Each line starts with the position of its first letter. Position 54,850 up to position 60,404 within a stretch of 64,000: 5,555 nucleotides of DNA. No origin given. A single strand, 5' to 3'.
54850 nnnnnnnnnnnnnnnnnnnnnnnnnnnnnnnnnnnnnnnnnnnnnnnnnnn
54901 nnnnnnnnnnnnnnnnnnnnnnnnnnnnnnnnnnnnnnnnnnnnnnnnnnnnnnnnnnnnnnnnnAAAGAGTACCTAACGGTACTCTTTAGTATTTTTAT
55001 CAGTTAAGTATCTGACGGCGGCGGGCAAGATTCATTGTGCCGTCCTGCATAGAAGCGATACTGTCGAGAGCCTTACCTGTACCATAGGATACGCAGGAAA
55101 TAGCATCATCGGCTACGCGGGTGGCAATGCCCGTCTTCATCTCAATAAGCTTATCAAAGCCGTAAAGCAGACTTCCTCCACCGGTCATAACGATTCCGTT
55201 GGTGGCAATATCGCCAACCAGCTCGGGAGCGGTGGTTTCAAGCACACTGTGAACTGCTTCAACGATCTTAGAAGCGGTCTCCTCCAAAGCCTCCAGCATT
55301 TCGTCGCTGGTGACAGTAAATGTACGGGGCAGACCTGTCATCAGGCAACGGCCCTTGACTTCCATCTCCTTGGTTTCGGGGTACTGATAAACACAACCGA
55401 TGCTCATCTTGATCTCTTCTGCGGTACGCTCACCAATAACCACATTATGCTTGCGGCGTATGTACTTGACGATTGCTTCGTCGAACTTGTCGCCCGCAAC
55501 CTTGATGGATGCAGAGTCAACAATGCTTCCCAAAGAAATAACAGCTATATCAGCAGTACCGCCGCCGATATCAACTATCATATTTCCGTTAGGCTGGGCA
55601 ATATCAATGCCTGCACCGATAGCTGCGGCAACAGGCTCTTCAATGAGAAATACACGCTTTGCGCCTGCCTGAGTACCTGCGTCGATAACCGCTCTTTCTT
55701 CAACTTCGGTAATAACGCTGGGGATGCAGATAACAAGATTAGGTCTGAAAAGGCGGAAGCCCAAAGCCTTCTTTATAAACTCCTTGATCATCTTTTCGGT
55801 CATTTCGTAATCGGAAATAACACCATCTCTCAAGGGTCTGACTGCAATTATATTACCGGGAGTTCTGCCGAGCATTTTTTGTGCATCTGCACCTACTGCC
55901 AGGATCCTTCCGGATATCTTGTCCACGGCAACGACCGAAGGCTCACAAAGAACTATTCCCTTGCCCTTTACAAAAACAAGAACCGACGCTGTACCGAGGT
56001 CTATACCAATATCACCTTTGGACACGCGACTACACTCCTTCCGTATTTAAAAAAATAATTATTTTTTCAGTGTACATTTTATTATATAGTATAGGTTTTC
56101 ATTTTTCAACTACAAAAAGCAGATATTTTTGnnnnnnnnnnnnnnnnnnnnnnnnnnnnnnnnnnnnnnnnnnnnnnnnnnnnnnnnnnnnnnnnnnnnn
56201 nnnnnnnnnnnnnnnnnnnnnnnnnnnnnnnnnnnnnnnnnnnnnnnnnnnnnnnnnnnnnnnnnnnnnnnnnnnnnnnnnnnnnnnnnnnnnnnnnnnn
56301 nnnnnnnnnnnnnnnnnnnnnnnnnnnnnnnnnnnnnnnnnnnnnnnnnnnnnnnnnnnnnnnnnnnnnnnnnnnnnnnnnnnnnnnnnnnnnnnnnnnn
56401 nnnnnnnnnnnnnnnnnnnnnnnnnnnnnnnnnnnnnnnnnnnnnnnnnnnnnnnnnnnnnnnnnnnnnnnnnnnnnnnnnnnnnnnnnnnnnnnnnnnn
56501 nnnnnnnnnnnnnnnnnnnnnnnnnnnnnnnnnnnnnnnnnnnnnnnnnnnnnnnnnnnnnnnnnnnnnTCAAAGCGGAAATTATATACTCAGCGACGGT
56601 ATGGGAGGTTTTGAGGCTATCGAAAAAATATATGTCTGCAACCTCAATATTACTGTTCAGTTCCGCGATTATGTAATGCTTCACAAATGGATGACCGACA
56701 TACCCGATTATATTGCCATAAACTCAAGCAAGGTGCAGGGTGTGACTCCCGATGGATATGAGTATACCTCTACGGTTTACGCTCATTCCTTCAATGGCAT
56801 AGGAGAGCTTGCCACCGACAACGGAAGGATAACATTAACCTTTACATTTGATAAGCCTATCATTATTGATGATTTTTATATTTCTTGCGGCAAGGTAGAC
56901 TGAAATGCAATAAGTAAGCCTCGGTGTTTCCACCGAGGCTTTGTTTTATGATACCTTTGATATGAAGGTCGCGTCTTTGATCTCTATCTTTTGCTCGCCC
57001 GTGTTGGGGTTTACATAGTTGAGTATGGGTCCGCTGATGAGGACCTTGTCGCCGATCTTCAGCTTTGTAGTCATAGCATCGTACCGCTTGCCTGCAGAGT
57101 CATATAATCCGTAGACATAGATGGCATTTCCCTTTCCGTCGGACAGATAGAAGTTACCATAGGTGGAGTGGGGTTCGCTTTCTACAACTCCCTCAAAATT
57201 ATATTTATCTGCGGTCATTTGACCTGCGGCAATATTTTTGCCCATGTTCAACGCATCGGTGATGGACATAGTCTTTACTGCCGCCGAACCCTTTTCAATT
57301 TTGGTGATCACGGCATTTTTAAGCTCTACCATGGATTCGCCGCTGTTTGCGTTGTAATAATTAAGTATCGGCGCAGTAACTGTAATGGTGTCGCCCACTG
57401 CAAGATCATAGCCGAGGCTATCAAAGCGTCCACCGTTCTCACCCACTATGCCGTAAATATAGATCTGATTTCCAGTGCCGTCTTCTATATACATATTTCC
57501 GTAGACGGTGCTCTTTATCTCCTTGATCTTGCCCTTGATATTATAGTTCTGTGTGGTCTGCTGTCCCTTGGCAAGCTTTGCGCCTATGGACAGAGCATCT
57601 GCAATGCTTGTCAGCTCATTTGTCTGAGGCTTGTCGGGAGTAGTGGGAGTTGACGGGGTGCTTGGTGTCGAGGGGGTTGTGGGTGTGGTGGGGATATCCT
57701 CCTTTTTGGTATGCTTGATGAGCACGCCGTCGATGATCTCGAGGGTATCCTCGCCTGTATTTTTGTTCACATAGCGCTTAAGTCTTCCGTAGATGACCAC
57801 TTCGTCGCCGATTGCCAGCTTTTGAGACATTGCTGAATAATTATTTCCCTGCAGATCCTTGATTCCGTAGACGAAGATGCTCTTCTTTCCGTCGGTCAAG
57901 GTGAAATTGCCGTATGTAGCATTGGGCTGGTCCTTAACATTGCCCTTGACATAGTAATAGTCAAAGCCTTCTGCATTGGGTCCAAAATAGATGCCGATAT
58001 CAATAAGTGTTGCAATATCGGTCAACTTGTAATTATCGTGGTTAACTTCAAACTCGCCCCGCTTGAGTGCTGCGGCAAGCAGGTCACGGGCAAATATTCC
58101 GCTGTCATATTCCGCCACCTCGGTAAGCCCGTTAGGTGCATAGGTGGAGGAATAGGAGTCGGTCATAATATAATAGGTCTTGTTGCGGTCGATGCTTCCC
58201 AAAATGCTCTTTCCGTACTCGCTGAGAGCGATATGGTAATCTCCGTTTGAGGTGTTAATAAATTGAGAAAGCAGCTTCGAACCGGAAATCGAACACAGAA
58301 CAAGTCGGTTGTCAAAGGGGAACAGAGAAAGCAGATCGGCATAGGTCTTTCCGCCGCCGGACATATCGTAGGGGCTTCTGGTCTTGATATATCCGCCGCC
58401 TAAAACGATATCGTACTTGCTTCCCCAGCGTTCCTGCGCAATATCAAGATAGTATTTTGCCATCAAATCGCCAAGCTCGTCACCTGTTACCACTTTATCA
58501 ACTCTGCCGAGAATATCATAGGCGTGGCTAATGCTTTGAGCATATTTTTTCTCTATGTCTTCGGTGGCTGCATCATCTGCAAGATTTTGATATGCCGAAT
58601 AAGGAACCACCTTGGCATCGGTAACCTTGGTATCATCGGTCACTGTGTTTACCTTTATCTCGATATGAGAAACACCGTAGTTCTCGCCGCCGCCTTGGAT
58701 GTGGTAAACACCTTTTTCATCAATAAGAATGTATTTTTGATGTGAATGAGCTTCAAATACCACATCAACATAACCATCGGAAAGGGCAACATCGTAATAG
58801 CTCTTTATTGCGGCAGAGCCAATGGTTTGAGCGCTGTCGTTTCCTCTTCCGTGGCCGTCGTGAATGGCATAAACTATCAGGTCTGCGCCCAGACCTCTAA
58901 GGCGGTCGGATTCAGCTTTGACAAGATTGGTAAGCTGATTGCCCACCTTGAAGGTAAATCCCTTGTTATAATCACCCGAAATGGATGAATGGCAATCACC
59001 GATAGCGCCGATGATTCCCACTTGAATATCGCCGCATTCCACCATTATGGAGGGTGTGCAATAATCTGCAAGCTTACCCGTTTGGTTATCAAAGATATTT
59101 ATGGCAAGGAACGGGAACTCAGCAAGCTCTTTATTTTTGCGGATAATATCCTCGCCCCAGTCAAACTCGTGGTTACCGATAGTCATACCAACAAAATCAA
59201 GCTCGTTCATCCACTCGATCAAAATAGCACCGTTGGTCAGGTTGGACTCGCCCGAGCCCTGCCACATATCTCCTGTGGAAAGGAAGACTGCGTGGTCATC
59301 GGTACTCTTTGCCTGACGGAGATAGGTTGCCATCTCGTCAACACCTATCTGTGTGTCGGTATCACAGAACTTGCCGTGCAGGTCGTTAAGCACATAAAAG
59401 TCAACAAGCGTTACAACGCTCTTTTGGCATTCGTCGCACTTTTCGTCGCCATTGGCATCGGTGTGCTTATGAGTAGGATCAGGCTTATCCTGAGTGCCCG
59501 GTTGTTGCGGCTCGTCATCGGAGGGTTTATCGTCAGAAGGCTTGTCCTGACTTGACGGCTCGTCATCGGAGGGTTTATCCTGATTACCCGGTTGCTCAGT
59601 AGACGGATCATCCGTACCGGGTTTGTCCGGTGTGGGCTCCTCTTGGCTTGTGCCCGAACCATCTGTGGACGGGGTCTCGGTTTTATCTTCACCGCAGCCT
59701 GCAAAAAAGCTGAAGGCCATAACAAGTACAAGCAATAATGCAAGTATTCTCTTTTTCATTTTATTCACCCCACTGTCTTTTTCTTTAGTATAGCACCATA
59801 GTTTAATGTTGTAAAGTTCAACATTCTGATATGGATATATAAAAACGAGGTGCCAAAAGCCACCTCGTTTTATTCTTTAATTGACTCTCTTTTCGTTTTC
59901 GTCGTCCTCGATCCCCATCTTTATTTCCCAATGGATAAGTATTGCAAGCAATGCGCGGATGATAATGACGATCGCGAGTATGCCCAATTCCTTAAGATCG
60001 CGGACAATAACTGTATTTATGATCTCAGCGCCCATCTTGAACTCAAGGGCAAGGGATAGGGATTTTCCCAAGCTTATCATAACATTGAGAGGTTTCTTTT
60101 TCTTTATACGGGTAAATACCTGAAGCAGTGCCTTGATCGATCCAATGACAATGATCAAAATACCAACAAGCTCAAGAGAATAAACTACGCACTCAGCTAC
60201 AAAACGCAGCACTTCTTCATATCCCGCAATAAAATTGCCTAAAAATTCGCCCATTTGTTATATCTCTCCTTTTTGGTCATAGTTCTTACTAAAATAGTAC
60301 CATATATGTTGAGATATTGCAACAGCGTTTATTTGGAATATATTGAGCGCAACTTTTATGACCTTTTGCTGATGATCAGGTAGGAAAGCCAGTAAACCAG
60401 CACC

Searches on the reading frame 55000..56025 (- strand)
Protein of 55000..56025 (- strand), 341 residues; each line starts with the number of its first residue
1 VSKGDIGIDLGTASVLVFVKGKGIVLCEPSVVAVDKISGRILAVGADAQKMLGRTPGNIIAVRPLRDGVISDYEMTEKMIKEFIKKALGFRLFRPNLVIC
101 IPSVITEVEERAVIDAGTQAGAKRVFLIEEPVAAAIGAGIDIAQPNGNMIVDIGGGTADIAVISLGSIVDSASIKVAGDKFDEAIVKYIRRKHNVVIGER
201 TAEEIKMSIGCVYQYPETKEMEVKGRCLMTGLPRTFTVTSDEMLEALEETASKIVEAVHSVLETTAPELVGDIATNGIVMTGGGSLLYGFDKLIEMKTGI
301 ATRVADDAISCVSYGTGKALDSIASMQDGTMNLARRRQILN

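Call 12: search_protein_families(library=pfam, proteins=[window:55000-56025:-], max_evalue=0.01)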
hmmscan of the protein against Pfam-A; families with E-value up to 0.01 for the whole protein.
window:55000-56025:- (341 aa): 7 families
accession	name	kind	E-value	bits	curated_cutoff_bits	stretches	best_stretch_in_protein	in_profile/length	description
PF06723.19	MreB_Mbl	-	4.3e-139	463.3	27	1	5-326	3-325/327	MreB/Mbl protein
PF00012.26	HSP70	-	1.4e-13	50.4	20.6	1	96-194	135-239/599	Hsp70 protein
PF14450.12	FtsA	-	5.8e-10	40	31.8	1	150-306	2-111/127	Cell division protein FtsA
PF00022.25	Actin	-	3e-08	33.1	27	1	30-193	32-191/410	Actin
PF21522.3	MreB-like_C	-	3.9e-05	24.6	27.8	0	150-287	1-116/123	Archaeal actin homologue MreB-like, C-terminal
PF06277.17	EutA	-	6.2e-05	22.5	27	1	135-202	129-203/475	Ethanolamine utilisation protein EutA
PF11104.14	PilM_2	-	0.0026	17.2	27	0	274-307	274-307/340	Type IV pilus assembly protein PilM;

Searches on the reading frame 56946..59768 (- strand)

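Call 12: search_protein_families(library=pfam, proteins=[window:56946-59768:-], max_evalue=0.01)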
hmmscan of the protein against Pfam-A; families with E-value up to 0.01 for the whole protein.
window:56946-59768:- (940 aa): 6 families
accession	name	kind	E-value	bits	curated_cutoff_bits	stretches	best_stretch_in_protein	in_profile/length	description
PF01336.31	tRNA_anti-codon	-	9.2e-07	29.2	27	0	615-677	13-66/75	OB-fold nucleic acid binding domain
PF00149.33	Metallophos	-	7.6e-06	26.9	21.5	1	124-344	3-190/191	Calcineurin-like phosphoesterase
PF02872.23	5_nucleotid_C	-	0.00039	21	23.6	0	431-501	23-84/158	5'-nucleotidase, C-terminal domain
PF05564.17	Auxin_repressed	-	0.00081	20.4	25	1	684-763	39-111/117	Dormancy/auxin associated protein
PF21827.1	New_glue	-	0.0019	18.4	31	0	4-52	1-48/94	New glue protein family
PF13742.12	tRNA_anti_2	-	0.0035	18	27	0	602-668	18-83/95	OB-fold nucleic acid binding domain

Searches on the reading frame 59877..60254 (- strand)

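Call 12: search_protein_families(library=pfam, proteins=[window:59877-60254:-], max_evalue=0.01)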
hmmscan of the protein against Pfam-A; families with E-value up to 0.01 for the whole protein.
window:59877-60254:- (125 aa): 1 family
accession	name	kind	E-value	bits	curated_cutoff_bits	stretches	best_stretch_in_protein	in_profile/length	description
PF07784.16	DUF1622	-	7e-17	61.6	24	1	38-111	5-78/78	Protein of unknown function (DUF1622)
